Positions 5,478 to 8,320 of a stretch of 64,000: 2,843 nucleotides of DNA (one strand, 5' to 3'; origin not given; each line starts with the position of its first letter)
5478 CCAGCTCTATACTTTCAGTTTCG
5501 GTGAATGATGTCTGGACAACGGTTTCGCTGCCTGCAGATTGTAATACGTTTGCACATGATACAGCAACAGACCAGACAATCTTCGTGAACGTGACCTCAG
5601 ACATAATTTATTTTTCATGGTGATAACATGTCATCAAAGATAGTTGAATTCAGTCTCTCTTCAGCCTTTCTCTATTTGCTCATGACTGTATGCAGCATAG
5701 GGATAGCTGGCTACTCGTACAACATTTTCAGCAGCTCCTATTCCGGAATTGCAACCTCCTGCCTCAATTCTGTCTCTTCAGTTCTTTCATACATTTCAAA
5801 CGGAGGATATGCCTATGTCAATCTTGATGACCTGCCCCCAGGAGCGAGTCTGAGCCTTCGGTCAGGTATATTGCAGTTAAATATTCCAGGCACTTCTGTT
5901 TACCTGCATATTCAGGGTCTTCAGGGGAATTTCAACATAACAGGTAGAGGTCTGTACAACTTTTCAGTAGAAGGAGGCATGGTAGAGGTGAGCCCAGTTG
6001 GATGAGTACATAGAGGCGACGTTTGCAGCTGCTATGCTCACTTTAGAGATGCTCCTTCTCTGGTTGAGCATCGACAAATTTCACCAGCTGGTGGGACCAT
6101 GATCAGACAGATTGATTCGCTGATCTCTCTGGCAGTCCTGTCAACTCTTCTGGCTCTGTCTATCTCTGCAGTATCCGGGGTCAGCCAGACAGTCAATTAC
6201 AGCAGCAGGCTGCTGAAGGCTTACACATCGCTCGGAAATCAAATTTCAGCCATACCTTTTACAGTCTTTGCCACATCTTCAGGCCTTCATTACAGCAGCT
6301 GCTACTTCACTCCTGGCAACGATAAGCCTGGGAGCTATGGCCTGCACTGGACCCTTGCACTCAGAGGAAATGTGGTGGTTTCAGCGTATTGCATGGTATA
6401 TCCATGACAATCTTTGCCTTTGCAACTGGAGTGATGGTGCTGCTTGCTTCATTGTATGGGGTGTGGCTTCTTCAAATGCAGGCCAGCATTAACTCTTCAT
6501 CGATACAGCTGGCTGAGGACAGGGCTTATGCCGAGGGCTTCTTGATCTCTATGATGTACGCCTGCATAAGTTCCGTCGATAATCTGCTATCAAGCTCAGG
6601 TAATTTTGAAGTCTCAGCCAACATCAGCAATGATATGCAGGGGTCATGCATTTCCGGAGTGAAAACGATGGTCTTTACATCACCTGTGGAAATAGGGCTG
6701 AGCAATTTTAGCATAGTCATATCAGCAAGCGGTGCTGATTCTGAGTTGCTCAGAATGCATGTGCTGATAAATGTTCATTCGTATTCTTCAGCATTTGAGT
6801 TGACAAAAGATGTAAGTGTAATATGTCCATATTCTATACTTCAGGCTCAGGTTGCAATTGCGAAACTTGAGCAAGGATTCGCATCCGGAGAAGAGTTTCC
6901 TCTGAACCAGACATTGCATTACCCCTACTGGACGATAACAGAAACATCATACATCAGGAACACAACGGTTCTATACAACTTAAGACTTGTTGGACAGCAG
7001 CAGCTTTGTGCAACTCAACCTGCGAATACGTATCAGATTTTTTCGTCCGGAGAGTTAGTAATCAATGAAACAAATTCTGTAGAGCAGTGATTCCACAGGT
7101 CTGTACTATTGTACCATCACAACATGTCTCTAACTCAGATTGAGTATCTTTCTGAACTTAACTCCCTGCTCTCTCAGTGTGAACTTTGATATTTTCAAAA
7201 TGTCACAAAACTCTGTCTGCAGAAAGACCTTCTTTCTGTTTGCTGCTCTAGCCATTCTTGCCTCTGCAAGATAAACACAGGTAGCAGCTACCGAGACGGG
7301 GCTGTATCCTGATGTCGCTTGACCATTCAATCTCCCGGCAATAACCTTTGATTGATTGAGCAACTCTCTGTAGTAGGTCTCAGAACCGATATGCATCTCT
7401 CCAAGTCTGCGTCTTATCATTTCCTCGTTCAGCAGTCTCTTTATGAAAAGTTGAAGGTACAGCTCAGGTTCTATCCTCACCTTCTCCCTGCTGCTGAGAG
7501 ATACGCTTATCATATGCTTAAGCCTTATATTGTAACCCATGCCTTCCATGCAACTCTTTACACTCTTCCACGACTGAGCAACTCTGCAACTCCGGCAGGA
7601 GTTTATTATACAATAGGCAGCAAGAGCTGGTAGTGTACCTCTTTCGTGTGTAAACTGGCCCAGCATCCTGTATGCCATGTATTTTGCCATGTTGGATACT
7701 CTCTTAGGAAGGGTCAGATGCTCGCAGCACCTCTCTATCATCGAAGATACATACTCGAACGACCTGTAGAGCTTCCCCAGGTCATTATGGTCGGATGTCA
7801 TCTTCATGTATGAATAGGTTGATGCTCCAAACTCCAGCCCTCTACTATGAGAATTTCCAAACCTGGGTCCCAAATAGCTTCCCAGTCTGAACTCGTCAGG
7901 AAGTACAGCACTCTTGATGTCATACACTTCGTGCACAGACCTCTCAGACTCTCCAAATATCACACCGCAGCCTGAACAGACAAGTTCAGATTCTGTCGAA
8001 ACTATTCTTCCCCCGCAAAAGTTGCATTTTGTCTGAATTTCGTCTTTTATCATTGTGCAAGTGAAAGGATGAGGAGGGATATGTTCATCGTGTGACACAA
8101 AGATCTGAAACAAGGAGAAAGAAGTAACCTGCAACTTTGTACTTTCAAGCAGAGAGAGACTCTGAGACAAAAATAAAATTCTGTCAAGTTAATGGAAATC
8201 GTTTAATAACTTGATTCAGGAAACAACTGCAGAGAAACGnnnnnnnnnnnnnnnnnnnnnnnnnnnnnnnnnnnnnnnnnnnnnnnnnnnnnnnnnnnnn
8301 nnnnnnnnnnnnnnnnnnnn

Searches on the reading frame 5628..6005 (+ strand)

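Call 3: search_protein_families(library=pfam, proteins=[window:5628-6005:+], max_evalue=0.1)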
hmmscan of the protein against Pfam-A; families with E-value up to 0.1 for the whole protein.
window:5628-6005:+ (125 aa): 1 family
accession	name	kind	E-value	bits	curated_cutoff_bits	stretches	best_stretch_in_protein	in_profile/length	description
PF09925.14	DUF2157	-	0.033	14.3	32.4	1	12-56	97-141/146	Predicted membrane protein (DUF2157)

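Call 4: search_protein_families(library=ncbifam, proteins=[window:5628-6005:+], max_evalue=0.1)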
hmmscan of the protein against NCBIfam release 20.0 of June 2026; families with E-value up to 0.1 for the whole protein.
window:5628-6005:+ (125 aa): 0 families

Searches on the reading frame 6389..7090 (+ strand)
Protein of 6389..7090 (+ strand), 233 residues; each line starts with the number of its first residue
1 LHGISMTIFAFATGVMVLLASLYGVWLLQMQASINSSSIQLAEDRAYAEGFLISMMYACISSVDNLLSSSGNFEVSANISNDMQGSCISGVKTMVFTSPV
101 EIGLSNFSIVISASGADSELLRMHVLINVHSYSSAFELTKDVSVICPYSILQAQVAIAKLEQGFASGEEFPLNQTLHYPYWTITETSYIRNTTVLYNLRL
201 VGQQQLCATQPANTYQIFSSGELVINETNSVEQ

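Call 3: search_protein_families(library=pfam, proteins=[window:6389-7090:+], max_evalue=0.1)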
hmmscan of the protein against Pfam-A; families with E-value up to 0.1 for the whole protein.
window:6389-7090:+ (233 aa): 0 families

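Call 4: search_protein_families(library=ncbifam, proteins=[window:6389-7090:+], max_evalue=0.1)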
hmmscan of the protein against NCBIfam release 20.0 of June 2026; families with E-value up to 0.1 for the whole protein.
window:6389-7090:+ (233 aa): 1 family
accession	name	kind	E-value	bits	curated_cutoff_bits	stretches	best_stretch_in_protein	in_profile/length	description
NF041048.1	TusA_like_YeeD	exception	0.034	13.8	147.5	1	142-184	7-50/72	thiosulfate utilization sulfurtransferase TsuB/YeeD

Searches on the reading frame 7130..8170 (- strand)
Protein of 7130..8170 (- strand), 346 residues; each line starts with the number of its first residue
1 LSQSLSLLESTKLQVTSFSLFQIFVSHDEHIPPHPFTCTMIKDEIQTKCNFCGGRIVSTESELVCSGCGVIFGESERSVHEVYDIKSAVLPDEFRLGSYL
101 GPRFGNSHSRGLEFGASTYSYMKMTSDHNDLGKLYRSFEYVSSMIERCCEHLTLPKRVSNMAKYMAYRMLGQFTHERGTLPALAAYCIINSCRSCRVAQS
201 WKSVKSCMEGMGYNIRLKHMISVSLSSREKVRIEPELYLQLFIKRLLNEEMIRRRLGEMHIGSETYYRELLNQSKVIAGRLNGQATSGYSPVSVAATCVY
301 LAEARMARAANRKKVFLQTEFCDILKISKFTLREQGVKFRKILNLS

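Call 29: search_protein_families(library=ncbifam, proteins=[window:7130-8170:-], max_evalue=0.00001)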
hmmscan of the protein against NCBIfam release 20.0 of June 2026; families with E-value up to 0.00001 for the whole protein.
window:7130-8170:- (346 aa): 0 families

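Call 36: search_protein_families(library=pfam, proteins=[window:7130-8170:-], max_evalue=0.1)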
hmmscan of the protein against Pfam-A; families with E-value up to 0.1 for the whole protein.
window:7130-8170:- (346 aa): 2 families
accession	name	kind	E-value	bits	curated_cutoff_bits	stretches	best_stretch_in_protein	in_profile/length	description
PF00382.24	TFIIB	-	6.3e-11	42.6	23.6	2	143-208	10-75/92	Transcription factor TFIIB repeat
PF08271.17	Zn_Ribbon_TF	-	0.032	14.2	29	1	48-74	2-31/43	TFIIB zinc-binding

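Call 97: search_protein_families(library=padloc, proteins=[window:7130-8170:-], max_evalue=0.001)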
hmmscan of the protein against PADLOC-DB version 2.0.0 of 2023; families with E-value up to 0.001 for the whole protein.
window:7130-8170:- (346 aa): 0 families
